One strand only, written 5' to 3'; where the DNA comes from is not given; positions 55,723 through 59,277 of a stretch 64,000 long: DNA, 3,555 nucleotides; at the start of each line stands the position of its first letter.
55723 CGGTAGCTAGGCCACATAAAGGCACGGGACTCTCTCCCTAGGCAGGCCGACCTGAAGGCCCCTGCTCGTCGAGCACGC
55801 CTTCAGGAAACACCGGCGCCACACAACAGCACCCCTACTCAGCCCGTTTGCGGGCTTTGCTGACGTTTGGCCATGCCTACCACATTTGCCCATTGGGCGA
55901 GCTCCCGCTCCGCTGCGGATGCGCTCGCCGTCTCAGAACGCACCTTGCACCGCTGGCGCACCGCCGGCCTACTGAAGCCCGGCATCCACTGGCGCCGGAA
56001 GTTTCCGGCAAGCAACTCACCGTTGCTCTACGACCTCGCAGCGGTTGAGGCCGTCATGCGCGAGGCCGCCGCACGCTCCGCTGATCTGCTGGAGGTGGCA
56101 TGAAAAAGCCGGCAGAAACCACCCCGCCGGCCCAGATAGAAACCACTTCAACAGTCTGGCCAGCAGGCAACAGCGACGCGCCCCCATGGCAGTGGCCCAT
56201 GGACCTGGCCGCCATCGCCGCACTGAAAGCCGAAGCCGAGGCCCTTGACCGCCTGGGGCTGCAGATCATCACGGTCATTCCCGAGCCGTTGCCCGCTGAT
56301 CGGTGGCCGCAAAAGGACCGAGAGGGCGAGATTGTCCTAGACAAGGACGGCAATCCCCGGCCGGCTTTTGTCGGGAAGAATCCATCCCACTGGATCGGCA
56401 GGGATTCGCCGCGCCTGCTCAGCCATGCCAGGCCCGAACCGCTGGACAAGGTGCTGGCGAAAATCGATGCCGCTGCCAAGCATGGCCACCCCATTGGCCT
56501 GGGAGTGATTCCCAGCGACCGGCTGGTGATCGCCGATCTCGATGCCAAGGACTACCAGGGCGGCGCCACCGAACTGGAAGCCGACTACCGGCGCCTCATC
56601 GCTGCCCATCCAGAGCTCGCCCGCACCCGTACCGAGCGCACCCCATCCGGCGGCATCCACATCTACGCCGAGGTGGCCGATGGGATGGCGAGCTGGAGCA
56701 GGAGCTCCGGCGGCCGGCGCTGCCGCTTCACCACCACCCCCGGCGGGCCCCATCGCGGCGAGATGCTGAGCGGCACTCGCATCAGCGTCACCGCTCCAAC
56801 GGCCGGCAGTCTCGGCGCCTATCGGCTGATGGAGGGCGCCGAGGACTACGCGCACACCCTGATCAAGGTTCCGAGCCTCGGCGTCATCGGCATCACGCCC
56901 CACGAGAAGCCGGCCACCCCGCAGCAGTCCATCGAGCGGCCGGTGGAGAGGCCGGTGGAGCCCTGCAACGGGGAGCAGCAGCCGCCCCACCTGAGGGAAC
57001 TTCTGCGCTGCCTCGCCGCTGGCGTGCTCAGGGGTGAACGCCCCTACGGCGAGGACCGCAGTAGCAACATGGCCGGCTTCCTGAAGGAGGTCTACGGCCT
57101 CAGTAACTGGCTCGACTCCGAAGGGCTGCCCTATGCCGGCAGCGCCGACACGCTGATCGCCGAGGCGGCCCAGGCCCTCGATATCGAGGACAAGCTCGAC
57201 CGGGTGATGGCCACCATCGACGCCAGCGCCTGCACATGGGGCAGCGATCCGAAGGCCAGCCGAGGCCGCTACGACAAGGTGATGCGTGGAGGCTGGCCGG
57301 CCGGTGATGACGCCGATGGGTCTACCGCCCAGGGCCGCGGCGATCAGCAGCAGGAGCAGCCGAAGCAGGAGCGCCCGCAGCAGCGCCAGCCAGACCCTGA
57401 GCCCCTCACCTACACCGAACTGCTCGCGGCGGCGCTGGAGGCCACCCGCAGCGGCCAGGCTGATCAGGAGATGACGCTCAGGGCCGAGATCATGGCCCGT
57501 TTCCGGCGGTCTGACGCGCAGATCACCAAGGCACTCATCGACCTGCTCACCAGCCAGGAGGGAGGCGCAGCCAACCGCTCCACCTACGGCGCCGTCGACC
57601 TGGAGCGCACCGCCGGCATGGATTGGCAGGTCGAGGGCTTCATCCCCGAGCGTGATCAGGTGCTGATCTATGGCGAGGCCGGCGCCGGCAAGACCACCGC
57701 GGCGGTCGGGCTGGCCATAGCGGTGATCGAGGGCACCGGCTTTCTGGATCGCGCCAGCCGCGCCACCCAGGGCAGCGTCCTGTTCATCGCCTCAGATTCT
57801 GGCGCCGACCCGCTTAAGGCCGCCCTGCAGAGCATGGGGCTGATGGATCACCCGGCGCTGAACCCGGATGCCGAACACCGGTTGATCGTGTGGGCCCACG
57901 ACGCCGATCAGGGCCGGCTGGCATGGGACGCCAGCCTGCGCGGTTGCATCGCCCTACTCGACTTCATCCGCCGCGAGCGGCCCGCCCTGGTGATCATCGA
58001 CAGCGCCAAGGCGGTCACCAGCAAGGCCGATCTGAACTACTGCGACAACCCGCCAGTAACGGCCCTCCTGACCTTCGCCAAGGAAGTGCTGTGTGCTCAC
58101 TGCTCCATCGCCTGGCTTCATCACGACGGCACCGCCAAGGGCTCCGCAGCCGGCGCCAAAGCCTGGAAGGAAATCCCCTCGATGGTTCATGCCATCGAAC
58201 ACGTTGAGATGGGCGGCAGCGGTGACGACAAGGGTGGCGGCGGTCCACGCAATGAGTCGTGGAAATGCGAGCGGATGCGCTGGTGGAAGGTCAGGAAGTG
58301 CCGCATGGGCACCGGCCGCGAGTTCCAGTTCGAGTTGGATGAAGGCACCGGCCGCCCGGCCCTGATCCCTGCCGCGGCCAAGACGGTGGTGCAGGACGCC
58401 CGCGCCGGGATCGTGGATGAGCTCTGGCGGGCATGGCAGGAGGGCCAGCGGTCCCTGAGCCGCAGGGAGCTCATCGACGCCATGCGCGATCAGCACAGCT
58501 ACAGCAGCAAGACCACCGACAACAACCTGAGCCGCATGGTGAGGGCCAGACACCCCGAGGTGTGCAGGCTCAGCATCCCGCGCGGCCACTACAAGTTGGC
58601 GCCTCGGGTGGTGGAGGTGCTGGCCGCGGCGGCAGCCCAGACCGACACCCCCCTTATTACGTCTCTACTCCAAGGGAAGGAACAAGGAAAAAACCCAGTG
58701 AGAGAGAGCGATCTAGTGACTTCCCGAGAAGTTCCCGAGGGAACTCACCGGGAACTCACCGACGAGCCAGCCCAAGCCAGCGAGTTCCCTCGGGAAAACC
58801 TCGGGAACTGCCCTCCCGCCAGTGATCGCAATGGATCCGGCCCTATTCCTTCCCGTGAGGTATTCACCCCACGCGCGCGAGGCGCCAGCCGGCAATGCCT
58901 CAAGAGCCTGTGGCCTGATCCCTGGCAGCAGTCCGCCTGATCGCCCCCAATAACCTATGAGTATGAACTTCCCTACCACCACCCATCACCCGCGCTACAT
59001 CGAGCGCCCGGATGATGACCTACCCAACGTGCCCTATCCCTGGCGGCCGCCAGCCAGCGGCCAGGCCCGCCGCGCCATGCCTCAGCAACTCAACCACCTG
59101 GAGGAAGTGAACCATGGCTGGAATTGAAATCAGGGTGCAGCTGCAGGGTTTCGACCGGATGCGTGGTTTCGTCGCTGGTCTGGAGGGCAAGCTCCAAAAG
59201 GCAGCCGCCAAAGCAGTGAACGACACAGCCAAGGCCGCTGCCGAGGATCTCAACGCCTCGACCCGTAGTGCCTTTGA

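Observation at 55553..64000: tRNA-Arg(CCU)-flanked integrative element with its own replicon: a satellite/tycheposon-like island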

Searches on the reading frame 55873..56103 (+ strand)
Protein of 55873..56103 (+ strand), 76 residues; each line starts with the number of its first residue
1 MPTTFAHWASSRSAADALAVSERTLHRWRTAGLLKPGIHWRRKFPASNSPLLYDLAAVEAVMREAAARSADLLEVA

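Call 6: search_protein_families(library=pfam, proteins=[window:55873-56103:+], max_evalue=0.01)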
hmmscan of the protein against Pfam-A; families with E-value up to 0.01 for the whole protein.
window:55873-56103:+ (76 aa): 3 families
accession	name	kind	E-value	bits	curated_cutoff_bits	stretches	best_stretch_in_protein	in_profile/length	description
PF12728.13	HTH_17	-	0.0001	22.9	27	1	14-41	7-37/51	Helix-turn-helix domain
PF00376.29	MerR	-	0.0025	18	28.2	1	14-36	5-27/38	MerR family regulatory protein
PF13411.12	MerR_1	-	0.0029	18.1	21.6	1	12-42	4-36/69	MerR HTH family regulatory protein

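Call 7: search_protein_families(library=phrogs, proteins=[window:55873-56103:+], max_evalue=0.01)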
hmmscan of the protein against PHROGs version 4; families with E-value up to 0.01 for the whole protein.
window:55873-56103:+ (76 aa): 3 families
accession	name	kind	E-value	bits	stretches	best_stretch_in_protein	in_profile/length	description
phrog_66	-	integration and excision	0.00073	20.3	1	10-69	95-147/412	excisionase and transcriptional regulator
phrog_2474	-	transcription regulation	0.0026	18.7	1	3-69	43-106/118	MerR-like transcriptional regulator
phrog_908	-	unknown function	0.0086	16.1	1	20-70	271-315/361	-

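Call 44: search_protein_families(library=ncbifam, proteins=[window:55873-56103:+], max_evalue=0.1)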
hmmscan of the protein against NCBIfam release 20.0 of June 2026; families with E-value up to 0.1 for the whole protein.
window:55873-56103:+ (76 aa): 0 families

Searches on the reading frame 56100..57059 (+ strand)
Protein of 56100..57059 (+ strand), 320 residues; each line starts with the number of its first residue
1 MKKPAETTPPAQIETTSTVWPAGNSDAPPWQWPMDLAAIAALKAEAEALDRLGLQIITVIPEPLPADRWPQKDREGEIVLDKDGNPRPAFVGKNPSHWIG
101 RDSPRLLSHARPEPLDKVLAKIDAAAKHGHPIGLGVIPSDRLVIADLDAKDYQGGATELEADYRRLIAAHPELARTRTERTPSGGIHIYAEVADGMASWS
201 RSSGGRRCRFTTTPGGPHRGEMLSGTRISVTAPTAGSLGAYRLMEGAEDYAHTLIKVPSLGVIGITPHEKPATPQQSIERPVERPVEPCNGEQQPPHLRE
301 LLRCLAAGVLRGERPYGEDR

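Call 74: find_homologous_proteins(query=window:56100-57059:+, max_evalue=0.001)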
Query window:56100-57059:+ (320 aa): 2 proteins with E <= 0.001 among 8000 candidates.
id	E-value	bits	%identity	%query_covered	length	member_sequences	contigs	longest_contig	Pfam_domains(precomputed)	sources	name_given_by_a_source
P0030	4.6e-59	219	43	89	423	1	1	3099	-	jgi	-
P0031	9.2e-59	218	44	89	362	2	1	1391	-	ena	-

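Call 88: search_solved_structures(query=A5, max_evalue=10, show_alignments=2)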
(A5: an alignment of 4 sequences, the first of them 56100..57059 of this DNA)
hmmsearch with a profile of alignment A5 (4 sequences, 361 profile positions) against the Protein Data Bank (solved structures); distinct sequences matched with E-value up to 10: 6.
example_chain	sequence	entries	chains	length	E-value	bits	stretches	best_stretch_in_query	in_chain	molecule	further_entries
5fb2_A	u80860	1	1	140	0.82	11.9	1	77-106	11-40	MarR family regulatory protein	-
4l9t_A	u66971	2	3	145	0.89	11.8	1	77-106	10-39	MepR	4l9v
8q28_A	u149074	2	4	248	0.95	11.7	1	58-105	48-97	Gluconolactonase domain protein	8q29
4l9n_A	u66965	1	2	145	1.3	11.2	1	77-106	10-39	MepR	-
4l9j_A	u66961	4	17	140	1.4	11.1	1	77-106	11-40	MepR | MarR family regulatory protein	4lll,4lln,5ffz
3eco_A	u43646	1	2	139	1.4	11.1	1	77-106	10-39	MepR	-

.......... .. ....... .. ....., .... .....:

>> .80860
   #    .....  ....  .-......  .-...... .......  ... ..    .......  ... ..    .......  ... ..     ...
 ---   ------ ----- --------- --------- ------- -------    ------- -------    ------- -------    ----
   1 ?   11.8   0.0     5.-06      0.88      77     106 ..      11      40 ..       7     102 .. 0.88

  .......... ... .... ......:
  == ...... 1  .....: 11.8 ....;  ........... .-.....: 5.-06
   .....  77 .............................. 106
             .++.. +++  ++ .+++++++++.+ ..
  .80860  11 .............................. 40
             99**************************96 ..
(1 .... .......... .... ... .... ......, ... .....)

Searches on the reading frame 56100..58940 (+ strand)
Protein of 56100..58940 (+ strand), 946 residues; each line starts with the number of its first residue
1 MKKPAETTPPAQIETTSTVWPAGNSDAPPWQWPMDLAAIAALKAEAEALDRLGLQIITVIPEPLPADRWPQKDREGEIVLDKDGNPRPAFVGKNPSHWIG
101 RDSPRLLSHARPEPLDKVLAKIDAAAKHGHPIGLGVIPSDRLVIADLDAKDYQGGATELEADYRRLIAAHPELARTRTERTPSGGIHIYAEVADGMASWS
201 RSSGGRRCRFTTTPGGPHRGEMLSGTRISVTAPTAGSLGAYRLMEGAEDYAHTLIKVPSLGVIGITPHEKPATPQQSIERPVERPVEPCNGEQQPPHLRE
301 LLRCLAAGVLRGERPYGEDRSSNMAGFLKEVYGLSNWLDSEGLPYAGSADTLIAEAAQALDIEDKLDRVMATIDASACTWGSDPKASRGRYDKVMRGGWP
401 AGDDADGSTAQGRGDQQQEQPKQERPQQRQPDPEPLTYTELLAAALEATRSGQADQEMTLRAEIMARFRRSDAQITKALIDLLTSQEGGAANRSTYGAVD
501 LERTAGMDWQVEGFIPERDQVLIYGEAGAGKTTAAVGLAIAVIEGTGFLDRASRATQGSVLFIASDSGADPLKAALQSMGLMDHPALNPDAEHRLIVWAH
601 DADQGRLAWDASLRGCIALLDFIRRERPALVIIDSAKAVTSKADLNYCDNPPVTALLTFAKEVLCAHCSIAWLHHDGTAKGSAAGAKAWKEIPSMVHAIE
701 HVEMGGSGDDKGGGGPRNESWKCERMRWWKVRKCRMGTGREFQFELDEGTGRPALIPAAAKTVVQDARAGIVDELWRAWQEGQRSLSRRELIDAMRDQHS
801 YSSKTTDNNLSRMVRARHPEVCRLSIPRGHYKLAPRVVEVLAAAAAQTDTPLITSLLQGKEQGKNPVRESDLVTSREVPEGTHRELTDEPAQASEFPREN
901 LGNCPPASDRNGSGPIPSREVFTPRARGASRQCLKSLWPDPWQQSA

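Call 6: search_protein_families(library=pfam, proteins=[window:56100-58940:+], max_evalue=0.01)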
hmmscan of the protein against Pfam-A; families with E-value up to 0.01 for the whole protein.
window:56100-58940:+ (946 aa): 3 families
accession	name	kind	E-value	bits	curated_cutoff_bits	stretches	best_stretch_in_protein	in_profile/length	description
PF13481.12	AAA_25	-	1e-14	55.1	27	1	503-662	18-175/195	AAA domain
PF06745.19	ATPase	-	0.0011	18.8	26.6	1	505-580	6-71/231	KaiC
PF13191.12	AAA_16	-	0.0062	17.5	32.6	0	520-636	26-141/167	AAA ATPase domain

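Call 7: search_protein_families(library=phrogs, proteins=[window:56100-58940:+], max_evalue=0.01)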
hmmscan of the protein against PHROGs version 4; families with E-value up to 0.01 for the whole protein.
window:56100-58940:+ (946 aa): 6 families
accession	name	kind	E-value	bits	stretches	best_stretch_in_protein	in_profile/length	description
phrog_3123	-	unknown function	7.9e-10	38.9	1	452-682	273-509/583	-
phrog_2850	-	unknown function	3.1e-07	30.7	1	506-568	146-206/465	-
phrog_906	-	DNA, RNA and nucleotide metabolism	4.2e-06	26.8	1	459-689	464-686/872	DNA polymerase/primase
phrog_1284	-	unknown function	2.9e-05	24.6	1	505-649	22-151/306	-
phrog_6012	-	DNA, RNA and nucleotide metabolism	0.00029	21.2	1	507-569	135-200/447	DNA helicase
phrog_6891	-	other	0.0056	17.3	0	515-639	39-133/310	ATPase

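Call 41: search_protein_families(library=padloc, proteins=[window:56100-58940:+], max_evalue=0.01)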
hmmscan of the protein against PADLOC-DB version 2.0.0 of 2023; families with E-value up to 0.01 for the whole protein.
window:56100-58940:+ (946 aa): 0 families

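Call 42: search_solved_structures(query=window:56100-58940:+, max_evalue=1)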
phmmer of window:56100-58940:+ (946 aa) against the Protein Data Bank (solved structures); distinct sequences matched with E-value up to 1: 1.
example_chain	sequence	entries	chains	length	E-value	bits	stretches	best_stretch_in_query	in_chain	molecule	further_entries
3g1p_A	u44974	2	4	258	0.59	11.8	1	602-685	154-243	Protein phnP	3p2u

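Call 44: search_protein_families(library=ncbifam, proteins=[window:56100-58940:+], max_evalue=0.1)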
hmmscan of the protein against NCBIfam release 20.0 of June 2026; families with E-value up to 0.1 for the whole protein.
window:56100-58940:+ (946 aa): 2 families
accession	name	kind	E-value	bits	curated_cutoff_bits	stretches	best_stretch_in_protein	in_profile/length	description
NF038214.1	IS21_help_AAA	equivalog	0.0099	15.6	200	1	510-544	82-116/232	IS21-like element helper ATPase IstB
NF003231.0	PRK04195.2-1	equivalog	0.04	12.7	442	1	503-539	30-64/517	replication factor C large subunit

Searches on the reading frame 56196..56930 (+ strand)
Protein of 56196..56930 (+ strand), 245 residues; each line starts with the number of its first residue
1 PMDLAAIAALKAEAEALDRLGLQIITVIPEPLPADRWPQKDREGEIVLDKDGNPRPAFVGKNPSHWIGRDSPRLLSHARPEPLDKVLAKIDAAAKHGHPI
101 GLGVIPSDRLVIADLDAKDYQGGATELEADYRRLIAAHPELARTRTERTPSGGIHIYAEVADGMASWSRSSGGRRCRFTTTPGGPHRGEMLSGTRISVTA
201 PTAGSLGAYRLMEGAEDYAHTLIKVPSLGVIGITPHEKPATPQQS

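Call 99: predict_structure(alignment_id=A6)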
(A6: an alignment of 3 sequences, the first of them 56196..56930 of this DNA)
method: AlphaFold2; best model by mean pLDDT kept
length: 245 residues; sequences in the alignment: 3
mean_pLDDT: 71.1   pTM: 0.69
mean pLDDT of the five models: 71.1, 69.8, 68.0, 63.3, 62.9
residues with pLDDT >= 90: 2; 70-90: 145; 50-70: 82; < 50: 16
segments of 3 or more residues with pLDDT < 50: 60-62, 202-206, 239-245
pLDDT, mean of each block of 10 residues (from residue 1): 75 84 75 71 72 71 52 58 88 79 71 76 82 84 82 80 59 67 69 59 52 79 77 62 40
secondary structure, 60 per line:
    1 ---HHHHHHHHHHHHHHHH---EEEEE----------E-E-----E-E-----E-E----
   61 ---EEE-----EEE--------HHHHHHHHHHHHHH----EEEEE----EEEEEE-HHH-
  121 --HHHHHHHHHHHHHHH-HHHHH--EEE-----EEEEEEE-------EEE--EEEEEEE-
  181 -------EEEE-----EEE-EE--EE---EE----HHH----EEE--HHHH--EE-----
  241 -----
elements in order: H4-19 E23-27 E64-66 E72-74 H83-96 E101-105 E110-115 H123-137 H139-143 E146-148 E154-160 E168-170 E173-179 E188-191 E197-199 E223-225 H228-231

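Call 102: fold_search(model_id=the predicted structure, library=pdb)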
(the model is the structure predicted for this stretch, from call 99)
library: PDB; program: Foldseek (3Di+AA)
matches with E <= 10: 404; with E <= 0.001: 10
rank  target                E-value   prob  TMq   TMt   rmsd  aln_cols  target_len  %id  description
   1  1rni                  1.3e-05  1.00  0.44  0.50   7.0       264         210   15  Bifunctional DNA primase/polymerase domain of ORF904 from the archaeal plasmid pRN1 (released 2004-01-27)
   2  9aam_MODEL_1_B        3.5e-05  1.00  0.43  0.34   8.4       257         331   16  Integrated Structure of pRN1 DNA Primase in Complex with the First Two Base Pairs  (released 2026-03-25)
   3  3m1m                  3.5e-05  1.00  0.43  0.34   8.6       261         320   16  Crystal structure of the primase-polymerase from Sulfolobus islandicus (released 2010-06-16)
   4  6a9w                  7.2e-05  0.99  0.29  0.26  10.5       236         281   18  Structure of the bifunctional DNA primase-polymerase from phage NrS-1 (released 2019-03-13)
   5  6jon                  7.7e-05  0.99  0.30  0.27  10.2       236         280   18  Crystal structures of phage NrS-1 N300-dNTPs-Mg2+ complex provide molecular mechanisms for substrate specificity (released 2019-06-26)
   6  1ro0                  9.8e-05  1.00  0.43  0.49   8.1       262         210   15  Bifunctional DNA primase/polymerase domain of ORF904 from the archaeal plasmid pRN1- Triple mutant F50M/L107M/L110M SeMe (released 2004-01-27)
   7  6k9a                  1.2e-04  0.99  0.31  0.28   8.5       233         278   18  The complex of NrS-1 N terminal domain (1-305) with dGTP (released 2020-06-17)
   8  6jop                  1.5e-04  0.99  0.32  0.29   9.9       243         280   17  Crystal structures of phage NrS-1 N300-dNTPs-Mg2+ complex provide molecular mechanisms for substrate specificity (released 2019-06-26)
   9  7rr4                  4.3e-04  0.98  0.31  0.28   8.1       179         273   19  Structure of Deep-Sea Phage NrS-1 Primase-Polymerase N300 in complex with magnesium and pyrophosphate (released 2022-01-12)
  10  7rr3                  5.2e-04  0.99  0.35  0.32   8.8       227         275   16  Structure of Deep-Sea Phage NrS-1 Primase-Polymerase N300 in complex with calcium and ddCTP (released 2022-01-12)
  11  2r9l_A                1.8e-02  0.41  0.26  0.23  11.3       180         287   12  Polymerase Domain from Mycobacterium tuberculosis Ligase D in complex with DNA (released 2008-01-08)
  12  2r9l_B                1.9e-02  0.35  0.26  0.23  11.2       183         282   14  Polymerase Domain from Mycobacterium tuberculosis Ligase D in complex with DNA (released 2008-01-08)
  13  2iru_A                3.8e-02  0.23  0.22  0.20  11.4       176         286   14  Crystal Structure of the Polymerase Domain from Mycobacterium tuberculosis Ligase D (released 2007-01-02)
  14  4ney_B                4.6e-02  0.28  0.20  0.26  10.5       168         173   17  Crystal Structure of an engineered protein with ferredoxin fold, Northeast Structural Genomics Consortium (NESG) Targe (released 2014-01-15)
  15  2fao_A                5.5e-02  0.44  0.27  0.23  10.8       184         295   13  Crystal Structure of Pseudomonas aeruginosa LigD polymerase domain (released 2006-05-23)
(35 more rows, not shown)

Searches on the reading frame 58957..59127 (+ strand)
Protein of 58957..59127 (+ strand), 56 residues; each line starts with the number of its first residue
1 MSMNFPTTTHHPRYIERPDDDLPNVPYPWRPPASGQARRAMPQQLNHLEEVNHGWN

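Call 6: search_protein_families(library=pfam, proteins=[window:58957-59127:+], max_evalue=0.01)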
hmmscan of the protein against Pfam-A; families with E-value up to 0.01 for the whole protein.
window:58957-59127:+ (56 aa): 0 families

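Call 7: search_protein_families(library=phrogs, proteins=[window:58957-59127:+], max_evalue=0.01)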
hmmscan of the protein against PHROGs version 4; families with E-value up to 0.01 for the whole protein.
window:58957-59127:+ (56 aa): 0 families

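Call 40: search_protein_families(library=pfam, proteins=[window:58957-59127:+], max_evalue=1)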
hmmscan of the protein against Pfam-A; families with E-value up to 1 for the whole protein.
window:58957-59127:+ (56 aa): 1 family
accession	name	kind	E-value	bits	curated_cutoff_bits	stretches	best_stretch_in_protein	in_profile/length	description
PF23661.1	SHMOOSE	-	0.33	11.8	27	1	9-31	35-57/58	SHMOOSE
